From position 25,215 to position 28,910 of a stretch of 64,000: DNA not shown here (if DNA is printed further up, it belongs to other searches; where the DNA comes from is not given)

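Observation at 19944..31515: Candidate uncharacterised defence or DNA-surveillance locus: two helicase-nuclease fusions bracketing a zinc-ribbon-WYL protein, with a DUF559-like endonuclease, a Zn-finger protein and a Macro domain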

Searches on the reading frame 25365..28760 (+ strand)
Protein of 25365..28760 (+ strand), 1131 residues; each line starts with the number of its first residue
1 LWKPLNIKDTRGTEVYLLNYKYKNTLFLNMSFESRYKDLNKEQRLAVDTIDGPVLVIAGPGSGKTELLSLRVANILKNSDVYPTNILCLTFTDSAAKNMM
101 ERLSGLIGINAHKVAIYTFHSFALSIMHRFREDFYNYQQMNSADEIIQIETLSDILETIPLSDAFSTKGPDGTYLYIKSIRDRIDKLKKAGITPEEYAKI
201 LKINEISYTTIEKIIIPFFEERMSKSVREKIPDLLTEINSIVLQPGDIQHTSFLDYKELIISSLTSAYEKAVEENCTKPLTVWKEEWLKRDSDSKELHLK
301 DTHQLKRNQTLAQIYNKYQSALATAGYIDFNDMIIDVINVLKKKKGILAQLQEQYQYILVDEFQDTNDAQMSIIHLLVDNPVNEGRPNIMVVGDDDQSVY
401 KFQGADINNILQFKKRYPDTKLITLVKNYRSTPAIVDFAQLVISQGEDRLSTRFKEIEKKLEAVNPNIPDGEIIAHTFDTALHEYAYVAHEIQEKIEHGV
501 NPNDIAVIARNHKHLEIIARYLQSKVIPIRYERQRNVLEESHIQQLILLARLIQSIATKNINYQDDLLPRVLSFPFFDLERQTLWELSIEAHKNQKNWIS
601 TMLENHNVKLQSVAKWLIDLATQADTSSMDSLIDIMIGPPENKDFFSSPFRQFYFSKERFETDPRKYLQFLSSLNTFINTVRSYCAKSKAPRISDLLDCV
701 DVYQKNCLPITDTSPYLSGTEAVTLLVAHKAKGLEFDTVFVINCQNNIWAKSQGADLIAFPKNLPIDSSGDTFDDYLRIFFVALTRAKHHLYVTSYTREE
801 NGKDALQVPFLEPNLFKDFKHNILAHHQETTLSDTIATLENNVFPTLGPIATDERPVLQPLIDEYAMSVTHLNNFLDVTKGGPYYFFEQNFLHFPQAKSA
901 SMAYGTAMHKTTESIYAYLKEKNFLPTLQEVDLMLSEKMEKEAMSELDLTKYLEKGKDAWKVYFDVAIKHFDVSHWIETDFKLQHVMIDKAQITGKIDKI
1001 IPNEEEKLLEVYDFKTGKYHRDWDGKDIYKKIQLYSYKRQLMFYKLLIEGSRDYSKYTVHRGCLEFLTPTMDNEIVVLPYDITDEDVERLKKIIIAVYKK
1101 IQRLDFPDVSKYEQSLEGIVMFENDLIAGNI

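Call 5: search_protein_families(library=pfam, proteins=[window:25365-28760:+], max_evalue=0.01)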
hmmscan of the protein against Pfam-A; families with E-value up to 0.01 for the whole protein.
window:25365-28760:+ (1131 aa): 8 families
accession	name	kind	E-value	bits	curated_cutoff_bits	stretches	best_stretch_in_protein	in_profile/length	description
PF00580.27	UvrD-helicase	-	4.7e-68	230.2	23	2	257-418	113-271/271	UvrD/REP helicase N-terminal domain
PF13361.12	UvrD_C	-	3.7e-31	109.3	25.6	1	423-796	1-348/350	UvrD-like helicase C-terminal domain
PF13245.12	AAA_19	-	2.9e-19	70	25.1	1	44-402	2-133/134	AAA domain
PF12705.13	PDDEXK_1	-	4.8e-13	50.1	22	1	867-1107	2-230/247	PD-(D/E)XK nuclease superfamily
PF13538.12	UvrD_C_2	-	7.7e-09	35.7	27.4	1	770-793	28-51/52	UvrD-like helicase C-terminal domain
PF13604.12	AAA_30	-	2.2e-05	24.7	27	0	39-104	2-67/191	AAA domain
PF00270.35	DEAD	-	0.0012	19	26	0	42-109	3-71/167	DEAD/DEAH box helicase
PF13087.12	AAA_12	-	0.0094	16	27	0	419-540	14-127/195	AAA domain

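Call 6: search_protein_families(library=padloc, proteins=[window:25365-28760:+], max_evalue=0.01)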
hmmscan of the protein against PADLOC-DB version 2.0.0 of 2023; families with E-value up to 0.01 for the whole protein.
window:25365-28760:+ (1131 aa): 50 families (the best 25 are shown)
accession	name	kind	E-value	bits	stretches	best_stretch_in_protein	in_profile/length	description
PDLC00114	GajB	-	2.9e-82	275.2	2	286-803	152-618/635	UrvD helicase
PDLC03802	RTasHel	-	1.8e-76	256.4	3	302-530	142-340/675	DRT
PDLC00117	GajB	-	2.1e-68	229.3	3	277-624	143-466/604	UrvD helicase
PDLC00132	GajB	-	5.7e-66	221.5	2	285-796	143-600/625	UrvD helicase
PDLC00103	GajB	-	2.6e-61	206.3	3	285-601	145-447/612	UrvD helicase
PDLC00127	GajB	-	1.5e-50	170.3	3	298-528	142-363/594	UrvD helicase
PDLC00119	GajB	-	2.1e-47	160.3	3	283-442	144-299/565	UrvD helicase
PDLC00130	GajB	-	2.5e-42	142.9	3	316-529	167-363/589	UrvD helicase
PDLC00134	GajB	-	4.3e-42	142.7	2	317-555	172-404/431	UrvD helicase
PDLC00107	GajB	-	5.7e-41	138.8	3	298-529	159-373/587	UrvD helicase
PDLC00110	GajB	-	4.6e-40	135.9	3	321-492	237-402/725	UrvD helicase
PDLC00123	GajB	-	1.1e-36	124.6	3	297-565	119-364/540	UrvD helicase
PDLC00129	GajB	-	1.1e-35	121.4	2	304-565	174-415/594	UrvD helicase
PDLC00121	GajB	-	1.8e-35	120.5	2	297-611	156-432/565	UrvD helicase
PDLC00116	GajB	-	2.6e-35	120.2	2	327-513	132-302/557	UrvD helicase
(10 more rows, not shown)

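Call 8: search_protein_families(library=ncbifam, proteins=[window:25365-28760:+], max_evalue=0.01)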
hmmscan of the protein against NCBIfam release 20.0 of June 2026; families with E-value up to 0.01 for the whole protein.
window:25365-28760:+ (1131 aa): 12 families
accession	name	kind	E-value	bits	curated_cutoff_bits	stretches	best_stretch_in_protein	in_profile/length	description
TIGR01073.1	pcrA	equivalog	3.4e-88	296.8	911.2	2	296-797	152-611/725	DNA helicase PcrA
NF008743.0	PRK11773.1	equivalog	2.6e-75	254.2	965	2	289-805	149-625/720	DNA helicase II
TIGR01075.1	uvrD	equivalog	1.1e-71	242.1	1144.45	2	289-807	144-622/715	DNA helicase II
TIGR01074.1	rep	equivalog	1.8e-67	228.1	951.45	2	276-798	134-615/668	DNA helicase Rep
NF008172.0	PRK10919.1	equivalog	9.7e-47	159.5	1168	2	301-594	154-428/673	DNA helicase Rep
NF008276.0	PRK11054.1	equivalog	6.3e-41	140.6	543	2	306-455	387-528/684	DNA helicase IV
TIGR00609.1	recB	equivalog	2.8e-39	135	696.05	2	139-451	165-461/1175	exodeoxyribonuclease V subunit beta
TIGR02784.1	addA_alphas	equivalog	8.8e-37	127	860.75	3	310-463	342-513/1138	double-strand break repair helicase AddA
TIGR02785.1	addA_Gpos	equivalog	2e-34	118.7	707.65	3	273-445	301-482/1234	helicase-exonuclease AddAB subunit AddA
NF010487.0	PRK13909.1-4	equivalog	1.3e-27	96.5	759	2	326-547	299-520/924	RecB-like helicase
NF010485.0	PRK13909.1-2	equivalog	1.4e-27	96.4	650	1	58-564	10-533/909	RecB-like helicase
NF041254.1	motor_HelR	exception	0.00014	20.3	750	0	328-443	495-599/706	RNA polymerase recycling motor ATPase HelR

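Call 62: find_homologous_proteins(query=window:25452-28760:+, max_evalue=1e-20)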
Query window:25452-28760:+ (1102 aa): 6591 proteins with E <= 1e-20 among 8000 candidates; the best 120 are listed.
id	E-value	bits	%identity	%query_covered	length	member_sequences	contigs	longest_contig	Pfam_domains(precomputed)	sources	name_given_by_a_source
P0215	0.0e+0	2492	100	100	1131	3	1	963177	PF13538.13,PF12705.14,PF13604.13,PF13361.13,PF13245.13,PF00580.28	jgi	-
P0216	0.0e+0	1690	66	100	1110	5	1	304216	PF13538.13,PF13087.13,PF12705.14,PF13361.13,PF13245.13,PF00580.28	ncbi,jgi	-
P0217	0.0e+0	1670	66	99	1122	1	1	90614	PF13538.13,PF13087.13,PF12705.14,PF13361.13,PF13245.13,PF00580.28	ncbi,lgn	-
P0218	0.0e+0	1665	66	100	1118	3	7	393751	PF13538.13,PF13087.13,PF12705.14,PF13604.13,PF13361.13,PF13245.13,PF00580.28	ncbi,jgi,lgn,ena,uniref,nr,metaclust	ncbi:MAG: hypothetical protein A2563_01675 [Candidatus Magasanikbacteria bacterium RIFOXYD1_FULL_40_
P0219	0.0e+0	1658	65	100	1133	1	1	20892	PF13538.13,PF12705.14,PF13604.13,PF13361.13,PF13245.13,PF00580.28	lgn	-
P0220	0.0e+0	1657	66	100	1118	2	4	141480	PF13538.13,PF13087.13,PF12705.14,PF13604.13,PF13361.13,PF13245.13,PF00580.28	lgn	-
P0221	0.0e+0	1657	66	100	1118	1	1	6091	PF13538.13,PF13087.13,PF12705.14,PF13604.13,PF13361.13,PF13245.13,PF00580.28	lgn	-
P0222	0.0e+0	1652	66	100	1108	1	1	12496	PF13538.13,PF12705.14,PF13604.13,PF13361.13,PF13245.13,PF00580.28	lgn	-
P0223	0.0e+0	1647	66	100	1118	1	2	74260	PF13538.13,PF13087.13,PF12705.14,PF13604.13,PF13361.13,PF13245.13,PF00580.28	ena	-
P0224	0.0e+0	1645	65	99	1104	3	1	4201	PF13538.13,PF13087.13,PF12705.14,PF13361.13,PF13245.13,PF00580.28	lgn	-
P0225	0.0e+0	1612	64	99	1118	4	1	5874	PF13538.13,PF13087.13,PF12705.14,PF13604.13,PF13361.13,PF13245.13,PF00580.28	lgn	-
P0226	0.0e+0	1610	63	100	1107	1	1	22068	PF13538.13,PF12705.14,PF13361.13,PF13245.13,PF00580.28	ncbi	-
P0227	0.0e+0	1576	62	100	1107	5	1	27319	PF13538.13,PF12705.14,PF13361.13,PF13245.13,PF00580.28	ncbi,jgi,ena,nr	ncbi:ATP-dependent helicase [bacterium]|nr:MAG: ATP-dependent helicase [bacterium]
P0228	0.0e+0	1560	62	100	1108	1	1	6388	PF13538.13,PF12705.14,PF13361.13,PF13245.13,PF00580.28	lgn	-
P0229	0.0e+0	1529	60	100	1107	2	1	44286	PF13538.13,PF12705.14,PF13604.13,PF13361.13,PF13245.13,PF00580.28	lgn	-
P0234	0.0e+0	1486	59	100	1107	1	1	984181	PF13538.13,PF12705.14,PF13604.13,PF13361.13,PF13245.13,PF00580.28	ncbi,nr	ncbi:MAG: ATP-dependent helicase [Candidatus Magasanikbacteria bacterium]|nr:ATP-dependent helicase 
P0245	0.0e+0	1057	46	100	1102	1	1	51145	PF13538.13,PF12705.14,PF13604.13,PF13361.13,PF13245.13,PF00580.28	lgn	-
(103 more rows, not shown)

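Call 63: find_encoding_contigs(protein=P0218, flank=9000, max_places=3)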
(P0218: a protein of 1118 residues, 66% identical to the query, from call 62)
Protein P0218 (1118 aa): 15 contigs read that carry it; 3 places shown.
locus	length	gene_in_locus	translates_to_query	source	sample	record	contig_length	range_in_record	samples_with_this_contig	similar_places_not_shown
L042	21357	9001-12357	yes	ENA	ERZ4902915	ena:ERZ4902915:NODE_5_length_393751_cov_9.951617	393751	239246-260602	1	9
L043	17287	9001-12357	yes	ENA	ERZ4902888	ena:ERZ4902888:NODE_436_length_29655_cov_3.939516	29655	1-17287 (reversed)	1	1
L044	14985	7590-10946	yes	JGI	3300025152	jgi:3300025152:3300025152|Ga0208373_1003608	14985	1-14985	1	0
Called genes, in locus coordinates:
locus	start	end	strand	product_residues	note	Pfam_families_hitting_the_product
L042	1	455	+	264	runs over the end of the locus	PF00119:ATP-synt_A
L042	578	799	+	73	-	PF00137:ATP-synt_C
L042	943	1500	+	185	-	PF00430:ATP-synt_B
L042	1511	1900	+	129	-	PF00213:OSCP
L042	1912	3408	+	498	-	PF02874:ATP-synt_ab_N, PF00006:ATP-synt_ab, PF00306:ATP-synt_ab_C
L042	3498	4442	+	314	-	PF00231:ATP-synt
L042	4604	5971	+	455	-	PF02874:ATP-synt_ab_N, PF00006:ATP-synt_ab, PF22919:ATP-synt_VA_C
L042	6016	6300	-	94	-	-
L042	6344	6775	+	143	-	PF02823:ATP-synt_DE_N, PF00401:ATP-synt_DE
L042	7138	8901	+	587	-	PF00664:ABC_membrane, PF00005:ABC_tran, PF02463:SMC_N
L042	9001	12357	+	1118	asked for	PF00580:UvrD-helicase, PF13245:AAA_19, PF13604:AAA_30 (faint), PF00580:UvrD-helicase, PF13538:UvrD_C_2 (faint), PF13087:AAA_12 (faint), PF13361:UvrD_C, PF12705:PDDEXK_1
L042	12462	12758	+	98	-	PF05258:DciA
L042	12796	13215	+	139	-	-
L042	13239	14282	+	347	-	PF06723:MreB_Mbl, PF00012:HSP70 (faint), PF00022:Actin (faint), PF14450:FtsA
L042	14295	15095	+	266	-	PF04085:MreC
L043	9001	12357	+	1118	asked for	PF00580:UvrD-helicase, PF13245:AAA_19, PF13604:AAA_30 (faint), PF00580:UvrD-helicase, PF13538:UvrD_C_2 (faint), PF13087:AAA_12 (faint), PF13361:UvrD_C, PF12705:PDDEXK_1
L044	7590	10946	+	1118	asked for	PF00580:UvrD-helicase, PF13245:AAA_19, PF13604:AAA_30 (faint), PF00580:UvrD-helicase, PF13538:UvrD_C_2 (faint), PF13087:AAA_12 (faint), PF13361:UvrD_C, PF12705:PDDEXK_1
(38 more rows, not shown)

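Call 64: find_encoding_contigs(protein=P0234, flank=9000, max_places=2)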
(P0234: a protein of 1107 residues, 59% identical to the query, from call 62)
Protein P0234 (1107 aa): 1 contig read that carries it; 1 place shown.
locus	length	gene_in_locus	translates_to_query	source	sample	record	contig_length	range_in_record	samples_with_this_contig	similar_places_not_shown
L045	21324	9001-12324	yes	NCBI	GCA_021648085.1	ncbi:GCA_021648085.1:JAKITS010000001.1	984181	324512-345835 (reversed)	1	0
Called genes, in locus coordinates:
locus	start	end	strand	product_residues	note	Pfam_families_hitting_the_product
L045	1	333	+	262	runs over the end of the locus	PF00119:ATP-synt_A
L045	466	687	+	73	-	PF00137:ATP-synt_C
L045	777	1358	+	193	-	PF00430:ATP-synt_B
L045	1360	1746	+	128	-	PF00213:OSCP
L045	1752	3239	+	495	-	PF02874:ATP-synt_ab_N, PF00006:ATP-synt_ab, PF00306:ATP-synt_ab_C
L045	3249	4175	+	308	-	PF00231:ATP-synt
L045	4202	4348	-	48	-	-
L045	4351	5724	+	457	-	PF02874:ATP-synt_ab_N, PF00006:ATP-synt_ab, PF22919:ATP-synt_VA_C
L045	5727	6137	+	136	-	PF02823:ATP-synt_DE_N, PF00401:ATP-synt_DE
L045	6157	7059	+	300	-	-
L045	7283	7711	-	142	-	-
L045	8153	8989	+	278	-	-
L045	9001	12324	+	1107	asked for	PF00580:UvrD-helicase, PF13245:AAA_19, PF13604:AAA_30 (faint), PF00580:UvrD-helicase, PF13538:UvrD_C_2 (faint), PF13361:UvrD_C, PF12705:PDDEXK_1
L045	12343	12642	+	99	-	PF05258:DciA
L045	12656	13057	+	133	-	-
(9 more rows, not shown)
